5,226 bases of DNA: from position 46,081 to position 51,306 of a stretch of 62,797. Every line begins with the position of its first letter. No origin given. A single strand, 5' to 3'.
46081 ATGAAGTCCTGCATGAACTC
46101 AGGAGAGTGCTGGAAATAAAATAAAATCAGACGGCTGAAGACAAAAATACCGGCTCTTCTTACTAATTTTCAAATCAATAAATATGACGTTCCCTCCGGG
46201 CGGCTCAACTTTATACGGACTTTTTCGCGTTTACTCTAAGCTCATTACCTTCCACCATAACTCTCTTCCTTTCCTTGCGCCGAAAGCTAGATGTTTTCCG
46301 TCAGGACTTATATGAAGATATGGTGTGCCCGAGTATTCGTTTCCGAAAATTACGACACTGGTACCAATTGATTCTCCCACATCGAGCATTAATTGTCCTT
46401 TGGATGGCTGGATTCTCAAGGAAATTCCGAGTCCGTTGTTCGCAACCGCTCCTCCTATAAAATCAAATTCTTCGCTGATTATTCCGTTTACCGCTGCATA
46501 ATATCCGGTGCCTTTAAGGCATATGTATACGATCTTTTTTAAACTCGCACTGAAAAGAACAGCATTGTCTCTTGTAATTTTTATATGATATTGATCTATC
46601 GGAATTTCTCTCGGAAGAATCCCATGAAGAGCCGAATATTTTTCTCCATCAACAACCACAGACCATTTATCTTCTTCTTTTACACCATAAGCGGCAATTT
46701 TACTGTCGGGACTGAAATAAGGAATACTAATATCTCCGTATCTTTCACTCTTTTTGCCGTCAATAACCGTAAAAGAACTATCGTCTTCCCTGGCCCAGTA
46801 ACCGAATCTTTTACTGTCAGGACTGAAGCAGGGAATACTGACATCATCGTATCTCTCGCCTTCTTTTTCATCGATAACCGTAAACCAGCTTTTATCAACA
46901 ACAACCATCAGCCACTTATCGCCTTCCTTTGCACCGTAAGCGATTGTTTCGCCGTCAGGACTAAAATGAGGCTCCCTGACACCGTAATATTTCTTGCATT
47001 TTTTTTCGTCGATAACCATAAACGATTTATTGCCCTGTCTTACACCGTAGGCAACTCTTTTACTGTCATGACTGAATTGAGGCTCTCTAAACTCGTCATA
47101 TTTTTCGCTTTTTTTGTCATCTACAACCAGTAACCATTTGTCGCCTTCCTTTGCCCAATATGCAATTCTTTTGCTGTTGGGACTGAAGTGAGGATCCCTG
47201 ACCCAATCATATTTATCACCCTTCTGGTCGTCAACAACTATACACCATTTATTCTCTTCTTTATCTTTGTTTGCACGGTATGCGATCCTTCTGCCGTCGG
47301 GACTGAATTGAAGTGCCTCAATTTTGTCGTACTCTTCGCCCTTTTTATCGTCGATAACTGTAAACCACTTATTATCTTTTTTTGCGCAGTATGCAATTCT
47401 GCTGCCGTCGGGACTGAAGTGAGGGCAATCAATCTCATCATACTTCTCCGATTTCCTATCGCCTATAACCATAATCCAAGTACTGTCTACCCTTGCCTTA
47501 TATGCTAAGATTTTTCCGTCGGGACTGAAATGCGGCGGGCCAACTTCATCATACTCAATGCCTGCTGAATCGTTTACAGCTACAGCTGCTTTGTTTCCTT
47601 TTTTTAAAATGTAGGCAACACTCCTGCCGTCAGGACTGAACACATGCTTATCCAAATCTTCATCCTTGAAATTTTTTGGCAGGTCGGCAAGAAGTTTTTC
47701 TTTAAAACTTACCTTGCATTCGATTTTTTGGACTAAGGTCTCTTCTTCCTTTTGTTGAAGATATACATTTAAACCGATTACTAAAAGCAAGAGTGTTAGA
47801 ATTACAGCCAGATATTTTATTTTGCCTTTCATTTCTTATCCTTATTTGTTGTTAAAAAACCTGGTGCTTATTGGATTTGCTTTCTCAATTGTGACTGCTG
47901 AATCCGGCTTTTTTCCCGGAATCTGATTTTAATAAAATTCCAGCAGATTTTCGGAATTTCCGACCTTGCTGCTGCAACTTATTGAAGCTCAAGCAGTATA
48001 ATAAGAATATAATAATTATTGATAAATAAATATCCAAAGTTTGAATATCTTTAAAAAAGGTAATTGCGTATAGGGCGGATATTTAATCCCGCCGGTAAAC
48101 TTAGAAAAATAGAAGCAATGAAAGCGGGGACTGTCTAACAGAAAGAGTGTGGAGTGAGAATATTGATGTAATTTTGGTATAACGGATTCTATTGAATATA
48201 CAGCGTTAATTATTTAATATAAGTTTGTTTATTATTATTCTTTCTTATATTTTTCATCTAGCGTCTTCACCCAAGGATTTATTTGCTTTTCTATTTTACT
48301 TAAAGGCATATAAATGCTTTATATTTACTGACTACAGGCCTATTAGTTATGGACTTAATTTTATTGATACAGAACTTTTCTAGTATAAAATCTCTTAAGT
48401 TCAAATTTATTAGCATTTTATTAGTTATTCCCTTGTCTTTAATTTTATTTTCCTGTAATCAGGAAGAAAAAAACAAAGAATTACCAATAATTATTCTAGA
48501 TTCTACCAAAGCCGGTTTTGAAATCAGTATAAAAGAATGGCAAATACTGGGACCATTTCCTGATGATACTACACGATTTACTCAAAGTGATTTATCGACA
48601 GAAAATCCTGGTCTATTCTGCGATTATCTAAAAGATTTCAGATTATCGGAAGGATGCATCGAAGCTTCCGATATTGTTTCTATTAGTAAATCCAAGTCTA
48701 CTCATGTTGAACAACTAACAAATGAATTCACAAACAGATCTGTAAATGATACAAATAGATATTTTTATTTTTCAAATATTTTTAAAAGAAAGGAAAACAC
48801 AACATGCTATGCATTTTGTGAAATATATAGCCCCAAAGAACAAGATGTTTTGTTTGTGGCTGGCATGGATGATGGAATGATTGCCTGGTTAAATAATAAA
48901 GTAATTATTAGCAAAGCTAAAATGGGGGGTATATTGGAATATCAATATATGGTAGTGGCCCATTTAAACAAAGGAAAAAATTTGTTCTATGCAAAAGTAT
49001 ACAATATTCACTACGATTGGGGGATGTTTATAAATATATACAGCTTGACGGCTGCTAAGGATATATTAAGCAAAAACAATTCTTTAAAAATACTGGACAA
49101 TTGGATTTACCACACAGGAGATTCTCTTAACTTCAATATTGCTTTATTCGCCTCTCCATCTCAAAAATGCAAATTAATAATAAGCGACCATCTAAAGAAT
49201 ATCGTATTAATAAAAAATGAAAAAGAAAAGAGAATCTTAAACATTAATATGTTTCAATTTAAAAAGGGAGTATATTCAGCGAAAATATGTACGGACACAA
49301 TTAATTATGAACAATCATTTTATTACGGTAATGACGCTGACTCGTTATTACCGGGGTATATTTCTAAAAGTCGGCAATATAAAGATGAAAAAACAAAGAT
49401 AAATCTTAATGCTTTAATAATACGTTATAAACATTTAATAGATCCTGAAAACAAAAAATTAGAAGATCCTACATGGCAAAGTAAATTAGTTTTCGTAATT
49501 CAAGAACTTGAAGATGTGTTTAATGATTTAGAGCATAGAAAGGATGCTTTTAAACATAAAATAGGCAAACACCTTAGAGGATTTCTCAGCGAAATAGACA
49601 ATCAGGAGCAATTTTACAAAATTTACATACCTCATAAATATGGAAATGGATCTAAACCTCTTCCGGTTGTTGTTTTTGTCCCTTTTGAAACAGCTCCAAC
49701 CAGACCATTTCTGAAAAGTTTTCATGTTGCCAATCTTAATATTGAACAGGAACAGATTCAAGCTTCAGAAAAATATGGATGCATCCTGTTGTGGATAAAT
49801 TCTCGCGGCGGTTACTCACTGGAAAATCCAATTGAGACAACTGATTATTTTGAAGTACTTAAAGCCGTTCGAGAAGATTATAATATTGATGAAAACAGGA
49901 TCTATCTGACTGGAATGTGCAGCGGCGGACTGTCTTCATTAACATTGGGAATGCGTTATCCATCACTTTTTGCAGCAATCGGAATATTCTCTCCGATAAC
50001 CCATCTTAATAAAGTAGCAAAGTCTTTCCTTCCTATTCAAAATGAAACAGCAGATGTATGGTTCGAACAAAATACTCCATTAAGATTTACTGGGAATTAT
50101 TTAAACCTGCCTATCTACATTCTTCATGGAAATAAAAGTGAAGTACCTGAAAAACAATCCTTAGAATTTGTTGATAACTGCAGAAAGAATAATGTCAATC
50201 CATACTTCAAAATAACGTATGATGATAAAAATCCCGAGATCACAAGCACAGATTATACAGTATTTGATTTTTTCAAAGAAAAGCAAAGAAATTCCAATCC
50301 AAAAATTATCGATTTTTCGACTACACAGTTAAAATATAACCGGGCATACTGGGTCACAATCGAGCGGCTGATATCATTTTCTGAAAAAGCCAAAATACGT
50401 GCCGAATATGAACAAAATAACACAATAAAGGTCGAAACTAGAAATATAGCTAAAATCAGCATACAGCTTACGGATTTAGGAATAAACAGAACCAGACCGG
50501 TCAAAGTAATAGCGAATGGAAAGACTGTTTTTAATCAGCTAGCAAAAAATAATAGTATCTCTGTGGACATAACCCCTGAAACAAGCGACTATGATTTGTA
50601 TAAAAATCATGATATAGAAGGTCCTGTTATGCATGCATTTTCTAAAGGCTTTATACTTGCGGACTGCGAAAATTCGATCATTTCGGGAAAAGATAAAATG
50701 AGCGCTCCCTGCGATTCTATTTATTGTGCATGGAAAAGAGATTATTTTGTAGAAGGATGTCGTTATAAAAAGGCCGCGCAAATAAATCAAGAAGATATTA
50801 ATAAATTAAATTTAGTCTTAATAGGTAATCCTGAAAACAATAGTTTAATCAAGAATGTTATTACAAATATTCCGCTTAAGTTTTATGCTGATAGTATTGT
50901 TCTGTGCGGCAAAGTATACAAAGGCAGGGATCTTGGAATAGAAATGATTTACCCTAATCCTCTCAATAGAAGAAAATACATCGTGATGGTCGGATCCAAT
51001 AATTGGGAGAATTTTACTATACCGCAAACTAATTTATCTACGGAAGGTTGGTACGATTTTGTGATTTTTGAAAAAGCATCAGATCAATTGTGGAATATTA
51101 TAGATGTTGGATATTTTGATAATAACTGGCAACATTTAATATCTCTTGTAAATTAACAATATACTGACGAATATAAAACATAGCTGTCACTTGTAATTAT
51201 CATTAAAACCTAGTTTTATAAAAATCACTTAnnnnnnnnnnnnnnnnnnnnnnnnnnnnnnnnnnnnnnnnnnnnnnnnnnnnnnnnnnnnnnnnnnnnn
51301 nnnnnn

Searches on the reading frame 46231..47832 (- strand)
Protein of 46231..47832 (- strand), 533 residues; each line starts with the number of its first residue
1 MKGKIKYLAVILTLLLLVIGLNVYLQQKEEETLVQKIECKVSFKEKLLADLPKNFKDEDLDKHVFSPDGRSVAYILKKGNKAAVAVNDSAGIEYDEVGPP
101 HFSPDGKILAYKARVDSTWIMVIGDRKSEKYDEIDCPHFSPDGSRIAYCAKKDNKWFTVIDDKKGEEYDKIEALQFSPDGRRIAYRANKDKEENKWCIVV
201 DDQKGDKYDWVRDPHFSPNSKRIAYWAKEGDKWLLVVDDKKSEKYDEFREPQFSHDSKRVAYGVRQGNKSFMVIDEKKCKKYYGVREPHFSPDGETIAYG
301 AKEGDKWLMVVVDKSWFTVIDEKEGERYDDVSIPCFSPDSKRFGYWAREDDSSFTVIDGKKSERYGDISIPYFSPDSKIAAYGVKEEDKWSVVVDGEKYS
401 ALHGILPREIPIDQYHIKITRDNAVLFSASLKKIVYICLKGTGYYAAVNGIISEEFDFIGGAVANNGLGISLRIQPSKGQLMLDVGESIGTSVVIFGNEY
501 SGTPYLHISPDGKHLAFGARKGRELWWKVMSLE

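Call 82: search_protein_families(library=pfam, proteins=[window:46231-47832:-], max_evalue=0.00001)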
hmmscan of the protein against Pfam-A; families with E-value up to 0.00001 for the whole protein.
window:46231-47832:- (533 aa): 2 families
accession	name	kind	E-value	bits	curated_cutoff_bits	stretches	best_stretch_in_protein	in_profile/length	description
PF07676.18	PD40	-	9.9e-20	70.4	20.9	0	135-153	12-30/38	WD40-like Beta Propeller Repeat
PF25174.1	Beta-prop_THOC3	-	1.5e-06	27.9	305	0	289-344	95-145/272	THOC3 beta-propeller domain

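Call 103: search_protein_families(library=ncbifam, proteins=[window:46231-47832:-], max_evalue=0.00001)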
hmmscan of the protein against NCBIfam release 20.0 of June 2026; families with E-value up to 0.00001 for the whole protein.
window:46231-47832:- (533 aa): 4 families
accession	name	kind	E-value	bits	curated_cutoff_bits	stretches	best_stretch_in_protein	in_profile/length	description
NF045725.1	TmcD_fam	equivalog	4.1e-48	164.3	440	4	195-312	289-410/412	electron transfer complex subunit TmcD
TIGR02800.1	propeller_TolB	equivalog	7e-15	54.9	343.15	0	288-342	196-248/418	Tol-Pal system beta propeller repeat protein TolB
NF033523.0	lasso_peptidase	equivalog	3.6e-12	45.8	400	0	171-206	90-125/638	Atxe2 family lasso peptide isopeptidase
NF002183.0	PRK01029.1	equivalog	1.4e-10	40.8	405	0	97-153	283-348/429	Tol-Pal system protein TolB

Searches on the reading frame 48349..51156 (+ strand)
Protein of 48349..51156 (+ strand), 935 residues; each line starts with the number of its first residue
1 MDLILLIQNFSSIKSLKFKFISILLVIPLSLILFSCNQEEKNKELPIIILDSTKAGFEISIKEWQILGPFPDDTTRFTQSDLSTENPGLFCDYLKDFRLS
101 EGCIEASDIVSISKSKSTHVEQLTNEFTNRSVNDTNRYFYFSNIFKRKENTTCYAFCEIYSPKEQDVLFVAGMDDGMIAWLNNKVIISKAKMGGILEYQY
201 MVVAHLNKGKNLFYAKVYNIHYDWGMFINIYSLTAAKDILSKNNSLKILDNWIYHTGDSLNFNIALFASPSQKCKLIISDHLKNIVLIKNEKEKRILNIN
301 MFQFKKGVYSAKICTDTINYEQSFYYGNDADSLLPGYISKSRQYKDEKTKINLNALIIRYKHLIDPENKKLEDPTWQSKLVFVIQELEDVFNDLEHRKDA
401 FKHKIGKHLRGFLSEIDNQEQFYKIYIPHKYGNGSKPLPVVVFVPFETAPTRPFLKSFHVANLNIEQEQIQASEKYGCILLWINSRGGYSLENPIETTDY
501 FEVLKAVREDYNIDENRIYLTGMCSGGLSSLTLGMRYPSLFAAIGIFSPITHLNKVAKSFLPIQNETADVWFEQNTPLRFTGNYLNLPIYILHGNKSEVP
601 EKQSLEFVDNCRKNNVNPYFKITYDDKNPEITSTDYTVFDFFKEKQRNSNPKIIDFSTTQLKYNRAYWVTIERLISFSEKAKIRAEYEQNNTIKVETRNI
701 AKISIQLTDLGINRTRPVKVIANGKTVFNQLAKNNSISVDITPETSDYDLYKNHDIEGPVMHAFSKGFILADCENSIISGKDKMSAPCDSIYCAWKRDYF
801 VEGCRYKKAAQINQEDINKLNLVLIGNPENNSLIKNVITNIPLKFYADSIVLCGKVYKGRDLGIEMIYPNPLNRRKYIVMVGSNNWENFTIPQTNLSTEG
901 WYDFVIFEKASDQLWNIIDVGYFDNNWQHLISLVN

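Call 3: search_protein_families(library=pfam, proteins=[window:48349-51156:+], max_evalue=0.01)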
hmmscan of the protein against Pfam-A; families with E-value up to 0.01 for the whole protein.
window:48349-51156:+ (935 aa): 3 families
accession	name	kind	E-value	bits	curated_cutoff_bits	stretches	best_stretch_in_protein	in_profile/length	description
PF10503.15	Esterase_PHB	-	3.8e-07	30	23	1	497-551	78-132/219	Esterase PHB depolymerase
PF00326.27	Peptidase_S9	-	5.4e-07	29.7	22.6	1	496-628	44-186/213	Prolyl oligopeptidase family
PF00756.26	Esterase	-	3.9e-06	27.3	22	1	502-614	101-212/251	Putative esterase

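Call 4: search_protein_families(library=ncbifam, proteins=[window:48349-51156:+], max_evalue=0.01)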
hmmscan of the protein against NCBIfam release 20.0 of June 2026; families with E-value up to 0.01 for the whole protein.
window:48349-51156:+ (935 aa): 3 families
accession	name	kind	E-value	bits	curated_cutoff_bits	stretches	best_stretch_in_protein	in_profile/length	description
NF050058.1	e_dPHAscl_type1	hypoth_equivalog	4.5e-12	46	150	1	503-552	91-140/276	extracellular catalytic domain type 1 short-chain-length polyhydroxyalkanoate depolymerase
TIGR01840.1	esterase_phb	subfamily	8.3e-08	32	107.85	1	498-549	77-128/213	PHB depolymerase family esterase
TIGR02821.1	fghA_ester_D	equivalog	0.0011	18.6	281.7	1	503-554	125-176/275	S-formylglutathione hydrolase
